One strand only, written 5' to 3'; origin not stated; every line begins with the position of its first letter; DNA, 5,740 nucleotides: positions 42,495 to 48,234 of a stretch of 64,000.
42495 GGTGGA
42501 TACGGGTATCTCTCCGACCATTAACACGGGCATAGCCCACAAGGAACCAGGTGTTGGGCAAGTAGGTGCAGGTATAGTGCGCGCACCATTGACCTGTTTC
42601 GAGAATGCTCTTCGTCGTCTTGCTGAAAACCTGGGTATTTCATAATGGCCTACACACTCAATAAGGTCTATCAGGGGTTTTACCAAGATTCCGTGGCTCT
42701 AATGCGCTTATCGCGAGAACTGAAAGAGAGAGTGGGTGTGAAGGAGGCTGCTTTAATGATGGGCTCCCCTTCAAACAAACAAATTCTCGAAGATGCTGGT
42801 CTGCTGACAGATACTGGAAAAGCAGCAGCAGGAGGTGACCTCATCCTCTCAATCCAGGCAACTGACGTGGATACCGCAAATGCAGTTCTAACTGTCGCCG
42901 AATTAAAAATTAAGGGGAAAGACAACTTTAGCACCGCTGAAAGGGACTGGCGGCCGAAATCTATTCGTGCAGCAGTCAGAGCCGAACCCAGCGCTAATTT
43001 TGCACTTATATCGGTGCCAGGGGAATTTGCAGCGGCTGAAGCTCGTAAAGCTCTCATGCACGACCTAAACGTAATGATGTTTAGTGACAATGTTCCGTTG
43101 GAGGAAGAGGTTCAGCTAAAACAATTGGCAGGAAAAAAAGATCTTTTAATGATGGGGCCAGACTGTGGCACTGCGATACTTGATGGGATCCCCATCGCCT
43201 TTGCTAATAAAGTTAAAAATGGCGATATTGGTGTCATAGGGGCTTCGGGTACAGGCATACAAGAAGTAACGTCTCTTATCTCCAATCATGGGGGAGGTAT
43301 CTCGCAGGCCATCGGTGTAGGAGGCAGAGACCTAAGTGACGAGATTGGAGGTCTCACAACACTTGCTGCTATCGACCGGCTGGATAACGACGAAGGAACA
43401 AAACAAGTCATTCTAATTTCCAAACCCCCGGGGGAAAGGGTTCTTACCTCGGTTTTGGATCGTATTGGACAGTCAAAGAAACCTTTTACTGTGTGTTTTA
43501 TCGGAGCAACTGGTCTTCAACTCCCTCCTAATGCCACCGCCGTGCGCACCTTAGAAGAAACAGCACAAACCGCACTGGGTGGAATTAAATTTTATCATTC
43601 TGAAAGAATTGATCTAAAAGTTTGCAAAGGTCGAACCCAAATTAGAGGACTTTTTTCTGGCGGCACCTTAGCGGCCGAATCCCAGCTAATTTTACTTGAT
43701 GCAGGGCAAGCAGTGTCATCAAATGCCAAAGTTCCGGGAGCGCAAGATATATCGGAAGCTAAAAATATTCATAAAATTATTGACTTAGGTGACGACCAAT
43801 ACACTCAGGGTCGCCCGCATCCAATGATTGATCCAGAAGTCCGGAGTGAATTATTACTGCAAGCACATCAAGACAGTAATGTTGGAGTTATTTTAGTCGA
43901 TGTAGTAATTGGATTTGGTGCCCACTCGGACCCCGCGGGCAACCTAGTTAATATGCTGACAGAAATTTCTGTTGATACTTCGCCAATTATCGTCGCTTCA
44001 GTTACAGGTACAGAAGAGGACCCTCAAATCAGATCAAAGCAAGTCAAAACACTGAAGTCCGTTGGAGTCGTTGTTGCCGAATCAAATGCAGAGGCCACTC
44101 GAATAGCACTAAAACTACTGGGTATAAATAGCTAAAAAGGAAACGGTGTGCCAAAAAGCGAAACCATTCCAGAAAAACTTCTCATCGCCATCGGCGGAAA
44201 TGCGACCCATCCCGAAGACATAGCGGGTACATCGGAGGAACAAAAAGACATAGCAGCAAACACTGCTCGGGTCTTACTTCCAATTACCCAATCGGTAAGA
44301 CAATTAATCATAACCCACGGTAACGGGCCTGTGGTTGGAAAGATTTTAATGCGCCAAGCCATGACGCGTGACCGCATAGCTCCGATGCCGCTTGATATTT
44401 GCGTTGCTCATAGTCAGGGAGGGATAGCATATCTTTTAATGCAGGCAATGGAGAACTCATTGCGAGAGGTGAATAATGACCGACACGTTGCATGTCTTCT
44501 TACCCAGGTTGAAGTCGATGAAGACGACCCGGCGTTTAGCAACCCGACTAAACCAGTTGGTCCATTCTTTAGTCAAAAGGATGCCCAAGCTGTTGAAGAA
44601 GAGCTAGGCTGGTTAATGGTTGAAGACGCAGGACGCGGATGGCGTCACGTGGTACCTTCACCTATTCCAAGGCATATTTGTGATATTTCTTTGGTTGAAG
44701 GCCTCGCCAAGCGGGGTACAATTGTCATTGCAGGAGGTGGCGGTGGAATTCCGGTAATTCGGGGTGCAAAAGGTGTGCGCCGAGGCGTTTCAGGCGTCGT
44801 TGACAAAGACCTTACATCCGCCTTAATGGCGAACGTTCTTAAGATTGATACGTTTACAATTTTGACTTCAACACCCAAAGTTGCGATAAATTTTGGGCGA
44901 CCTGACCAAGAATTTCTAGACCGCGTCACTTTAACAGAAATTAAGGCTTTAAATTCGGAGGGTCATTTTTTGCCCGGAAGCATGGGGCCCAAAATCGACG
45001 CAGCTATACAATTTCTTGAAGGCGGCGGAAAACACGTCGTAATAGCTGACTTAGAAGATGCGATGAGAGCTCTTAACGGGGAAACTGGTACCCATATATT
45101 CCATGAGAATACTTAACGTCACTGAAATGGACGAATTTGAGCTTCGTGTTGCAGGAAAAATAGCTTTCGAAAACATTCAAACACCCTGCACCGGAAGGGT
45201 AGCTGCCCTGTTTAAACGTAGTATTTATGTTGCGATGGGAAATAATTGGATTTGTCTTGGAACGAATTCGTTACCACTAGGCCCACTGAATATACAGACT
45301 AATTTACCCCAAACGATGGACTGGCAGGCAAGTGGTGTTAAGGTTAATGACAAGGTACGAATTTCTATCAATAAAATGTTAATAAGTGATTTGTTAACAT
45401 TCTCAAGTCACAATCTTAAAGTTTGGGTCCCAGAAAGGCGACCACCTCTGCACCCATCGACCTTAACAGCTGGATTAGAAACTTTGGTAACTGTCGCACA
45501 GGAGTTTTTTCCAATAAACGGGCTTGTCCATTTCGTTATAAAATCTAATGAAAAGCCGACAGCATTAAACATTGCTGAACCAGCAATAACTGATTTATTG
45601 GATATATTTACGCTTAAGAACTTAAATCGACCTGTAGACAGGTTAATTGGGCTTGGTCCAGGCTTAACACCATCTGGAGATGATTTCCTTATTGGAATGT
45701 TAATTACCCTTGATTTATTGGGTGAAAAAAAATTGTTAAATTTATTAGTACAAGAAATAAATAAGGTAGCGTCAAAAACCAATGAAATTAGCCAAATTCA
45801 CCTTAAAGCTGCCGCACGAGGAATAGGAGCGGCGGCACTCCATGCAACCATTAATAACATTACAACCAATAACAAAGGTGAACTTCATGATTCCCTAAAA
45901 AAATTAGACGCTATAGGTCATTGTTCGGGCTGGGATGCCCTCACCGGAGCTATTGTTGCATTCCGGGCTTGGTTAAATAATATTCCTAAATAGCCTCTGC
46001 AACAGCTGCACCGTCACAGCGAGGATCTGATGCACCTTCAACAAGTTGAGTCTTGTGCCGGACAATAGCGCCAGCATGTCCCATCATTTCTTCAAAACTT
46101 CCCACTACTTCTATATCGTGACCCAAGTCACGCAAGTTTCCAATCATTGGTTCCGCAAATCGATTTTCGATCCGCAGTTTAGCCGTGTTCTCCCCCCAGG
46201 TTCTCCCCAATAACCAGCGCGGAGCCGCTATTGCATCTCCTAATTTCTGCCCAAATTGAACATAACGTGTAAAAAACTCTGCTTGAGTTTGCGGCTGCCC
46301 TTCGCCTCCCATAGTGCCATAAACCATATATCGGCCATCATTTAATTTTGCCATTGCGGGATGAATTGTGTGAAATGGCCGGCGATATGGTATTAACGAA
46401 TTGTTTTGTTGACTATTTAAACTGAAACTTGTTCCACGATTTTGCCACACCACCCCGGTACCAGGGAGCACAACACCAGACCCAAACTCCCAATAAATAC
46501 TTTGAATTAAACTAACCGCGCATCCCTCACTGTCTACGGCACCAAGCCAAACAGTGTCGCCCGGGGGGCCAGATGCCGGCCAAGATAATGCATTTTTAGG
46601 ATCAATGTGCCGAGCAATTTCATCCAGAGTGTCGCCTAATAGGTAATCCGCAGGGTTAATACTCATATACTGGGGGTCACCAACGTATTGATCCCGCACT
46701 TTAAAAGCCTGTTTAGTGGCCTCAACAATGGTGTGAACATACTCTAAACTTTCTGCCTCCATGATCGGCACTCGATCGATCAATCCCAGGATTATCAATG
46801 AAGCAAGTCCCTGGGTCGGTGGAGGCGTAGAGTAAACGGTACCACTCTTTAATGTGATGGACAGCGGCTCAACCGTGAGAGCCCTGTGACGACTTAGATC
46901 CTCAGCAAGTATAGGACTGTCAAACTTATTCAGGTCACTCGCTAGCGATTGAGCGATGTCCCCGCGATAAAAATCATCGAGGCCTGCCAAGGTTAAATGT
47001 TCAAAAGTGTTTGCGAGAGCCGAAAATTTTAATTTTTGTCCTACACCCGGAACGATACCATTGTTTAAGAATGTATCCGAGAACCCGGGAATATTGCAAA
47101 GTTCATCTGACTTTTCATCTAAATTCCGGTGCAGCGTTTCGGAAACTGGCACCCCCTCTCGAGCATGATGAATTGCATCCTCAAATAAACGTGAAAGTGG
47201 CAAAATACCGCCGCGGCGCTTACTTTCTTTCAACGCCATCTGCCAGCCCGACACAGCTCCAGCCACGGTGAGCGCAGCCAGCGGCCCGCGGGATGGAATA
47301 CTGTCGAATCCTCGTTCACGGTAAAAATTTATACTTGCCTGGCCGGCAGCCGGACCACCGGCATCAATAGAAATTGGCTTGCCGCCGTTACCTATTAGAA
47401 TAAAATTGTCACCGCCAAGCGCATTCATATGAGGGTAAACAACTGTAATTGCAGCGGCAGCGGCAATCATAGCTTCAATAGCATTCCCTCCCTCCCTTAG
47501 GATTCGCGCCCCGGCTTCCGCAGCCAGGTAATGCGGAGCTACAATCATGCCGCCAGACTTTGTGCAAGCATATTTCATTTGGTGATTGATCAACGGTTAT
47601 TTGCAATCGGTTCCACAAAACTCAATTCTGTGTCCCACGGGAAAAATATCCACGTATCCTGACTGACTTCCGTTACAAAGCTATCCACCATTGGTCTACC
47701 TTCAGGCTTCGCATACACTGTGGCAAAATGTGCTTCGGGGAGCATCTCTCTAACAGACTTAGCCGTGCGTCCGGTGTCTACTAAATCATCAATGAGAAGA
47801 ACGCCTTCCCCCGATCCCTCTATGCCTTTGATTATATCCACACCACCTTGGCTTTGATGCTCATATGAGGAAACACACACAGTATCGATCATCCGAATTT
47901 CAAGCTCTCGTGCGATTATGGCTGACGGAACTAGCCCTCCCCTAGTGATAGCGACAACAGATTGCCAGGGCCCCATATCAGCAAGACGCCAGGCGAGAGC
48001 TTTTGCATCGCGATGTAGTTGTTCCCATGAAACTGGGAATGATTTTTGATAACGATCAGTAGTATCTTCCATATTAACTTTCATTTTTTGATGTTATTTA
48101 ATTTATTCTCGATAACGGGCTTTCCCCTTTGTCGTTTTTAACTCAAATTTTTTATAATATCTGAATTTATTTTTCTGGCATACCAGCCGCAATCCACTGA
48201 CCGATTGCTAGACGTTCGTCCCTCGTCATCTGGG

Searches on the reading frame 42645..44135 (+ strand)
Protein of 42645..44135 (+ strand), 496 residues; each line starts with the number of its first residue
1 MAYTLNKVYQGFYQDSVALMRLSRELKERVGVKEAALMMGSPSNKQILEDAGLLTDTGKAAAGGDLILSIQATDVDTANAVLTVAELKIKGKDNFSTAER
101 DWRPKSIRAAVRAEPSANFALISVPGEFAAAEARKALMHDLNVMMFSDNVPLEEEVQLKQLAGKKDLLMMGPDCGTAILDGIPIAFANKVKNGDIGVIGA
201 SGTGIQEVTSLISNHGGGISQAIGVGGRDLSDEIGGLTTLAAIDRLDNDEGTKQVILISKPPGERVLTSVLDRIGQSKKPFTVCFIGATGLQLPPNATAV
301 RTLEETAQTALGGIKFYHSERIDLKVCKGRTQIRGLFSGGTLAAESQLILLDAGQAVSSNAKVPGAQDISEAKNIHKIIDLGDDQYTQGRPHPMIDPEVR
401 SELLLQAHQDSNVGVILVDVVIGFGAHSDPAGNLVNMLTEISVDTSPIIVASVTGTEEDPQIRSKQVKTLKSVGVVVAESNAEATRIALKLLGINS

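Call 32: search_protein_families(library=pfam, proteins=[window:42645-44135:+], max_evalue=0.001)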
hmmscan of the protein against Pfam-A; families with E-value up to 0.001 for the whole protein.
window:42645-44135:+ (496 aa): 2 families
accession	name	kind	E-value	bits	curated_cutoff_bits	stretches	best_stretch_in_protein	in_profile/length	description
PF00549.24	Ligase_CoA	-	1.7e-33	115.9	24.5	1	336-489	1-126/128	CoA-ligase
PF02629.25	CoA_binding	-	1.5e-09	39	22.3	1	191-258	2-71/97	CoA binding domain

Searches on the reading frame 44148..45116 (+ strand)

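Call 32: search_protein_families(library=pfam, proteins=[window:44148-45116:+], max_evalue=0.001)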
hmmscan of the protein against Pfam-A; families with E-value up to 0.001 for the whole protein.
window:44148-45116:+ (322 aa): 1 family
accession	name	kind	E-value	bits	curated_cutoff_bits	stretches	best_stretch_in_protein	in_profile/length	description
PF00696.33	AA_kinase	-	1.4e-20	74.5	24.9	1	11-301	3-234/234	Amino acid kinase family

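Call 71: search_protein_families(library=ncbifam, proteins=[window:44148-45116:+], max_evalue=1e-10)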
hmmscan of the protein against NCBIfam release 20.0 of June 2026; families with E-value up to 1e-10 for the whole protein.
window:44148-45116:+ (322 aa): 4 families
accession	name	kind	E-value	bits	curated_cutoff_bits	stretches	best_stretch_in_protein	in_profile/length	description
TIGR00746.1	arcC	equivalog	1.5e-100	336.2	358.25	1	10-318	2-308/309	carbamate kinase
NF009007.0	PRK12352.1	subfamily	8.8e-97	323.8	266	1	9-319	3-315/316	carbamate kinase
NF009008.0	PRK12354.1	subfamily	7.7e-88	294.6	361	1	10-320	2-301/308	carbamate kinase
NF006926.0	PRK09411.1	equivalog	1.3e-65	221.5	416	1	10-317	3-295/297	carbamate kinase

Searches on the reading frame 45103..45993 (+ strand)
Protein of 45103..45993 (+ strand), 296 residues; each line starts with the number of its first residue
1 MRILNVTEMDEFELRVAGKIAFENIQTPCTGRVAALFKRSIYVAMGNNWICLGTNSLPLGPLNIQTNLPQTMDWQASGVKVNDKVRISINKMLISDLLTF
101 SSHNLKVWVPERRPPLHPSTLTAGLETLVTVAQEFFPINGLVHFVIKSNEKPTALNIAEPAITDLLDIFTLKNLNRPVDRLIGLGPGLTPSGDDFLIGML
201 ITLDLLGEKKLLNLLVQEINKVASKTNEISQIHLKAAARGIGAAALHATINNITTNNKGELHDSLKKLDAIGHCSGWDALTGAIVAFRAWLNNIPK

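Call 32: search_protein_families(library=pfam, proteins=[window:45103-45993:+], max_evalue=0.001)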
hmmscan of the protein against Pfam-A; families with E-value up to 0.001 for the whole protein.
window:45103-45993:+ (296 aa): 1 family
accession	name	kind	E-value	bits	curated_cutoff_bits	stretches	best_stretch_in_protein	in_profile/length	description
PF11392.14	AllH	-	4.8e-24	85.5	25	1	181-286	1-108/109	Oxamate carbamoyltransferase subunit AllH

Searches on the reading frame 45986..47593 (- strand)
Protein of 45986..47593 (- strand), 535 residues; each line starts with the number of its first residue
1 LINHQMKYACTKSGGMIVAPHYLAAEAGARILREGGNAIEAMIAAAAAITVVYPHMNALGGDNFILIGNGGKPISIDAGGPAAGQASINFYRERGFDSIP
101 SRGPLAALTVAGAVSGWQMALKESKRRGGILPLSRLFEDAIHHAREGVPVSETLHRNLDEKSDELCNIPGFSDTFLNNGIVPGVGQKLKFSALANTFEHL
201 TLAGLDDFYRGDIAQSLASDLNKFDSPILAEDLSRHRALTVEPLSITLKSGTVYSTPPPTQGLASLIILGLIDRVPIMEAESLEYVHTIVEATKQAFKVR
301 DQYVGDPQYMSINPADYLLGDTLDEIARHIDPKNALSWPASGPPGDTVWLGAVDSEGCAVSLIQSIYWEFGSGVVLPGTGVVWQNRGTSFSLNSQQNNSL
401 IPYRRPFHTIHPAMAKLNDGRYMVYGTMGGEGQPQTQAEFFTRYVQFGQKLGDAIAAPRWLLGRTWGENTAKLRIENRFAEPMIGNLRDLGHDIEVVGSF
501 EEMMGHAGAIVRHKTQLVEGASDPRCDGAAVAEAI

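Call 32: search_protein_families(library=pfam, proteins=[window:45986-47593:-], max_evalue=0.001)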
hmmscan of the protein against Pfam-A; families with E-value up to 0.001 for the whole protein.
window:45986-47593:- (535 aa): 1 family
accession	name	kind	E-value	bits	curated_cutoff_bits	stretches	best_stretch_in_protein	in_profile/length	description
PF01019.26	G_glu_transpept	-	9e-127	424.4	27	1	30-528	2-512/512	Gamma-glutamyltranspeptidase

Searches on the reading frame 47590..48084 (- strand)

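Call 32: search_protein_families(library=pfam, proteins=[window:47590-48084:-], max_evalue=0.001)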
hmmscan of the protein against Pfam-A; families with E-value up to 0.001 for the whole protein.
window:47590-48084:- (164 aa): 1 family
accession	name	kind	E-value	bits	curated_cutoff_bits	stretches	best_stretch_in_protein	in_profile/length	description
PF00156.33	Pribosyltran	-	9.1e-19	67.8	26.3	1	19-154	1-155/158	Phosphoribosyl transferase domain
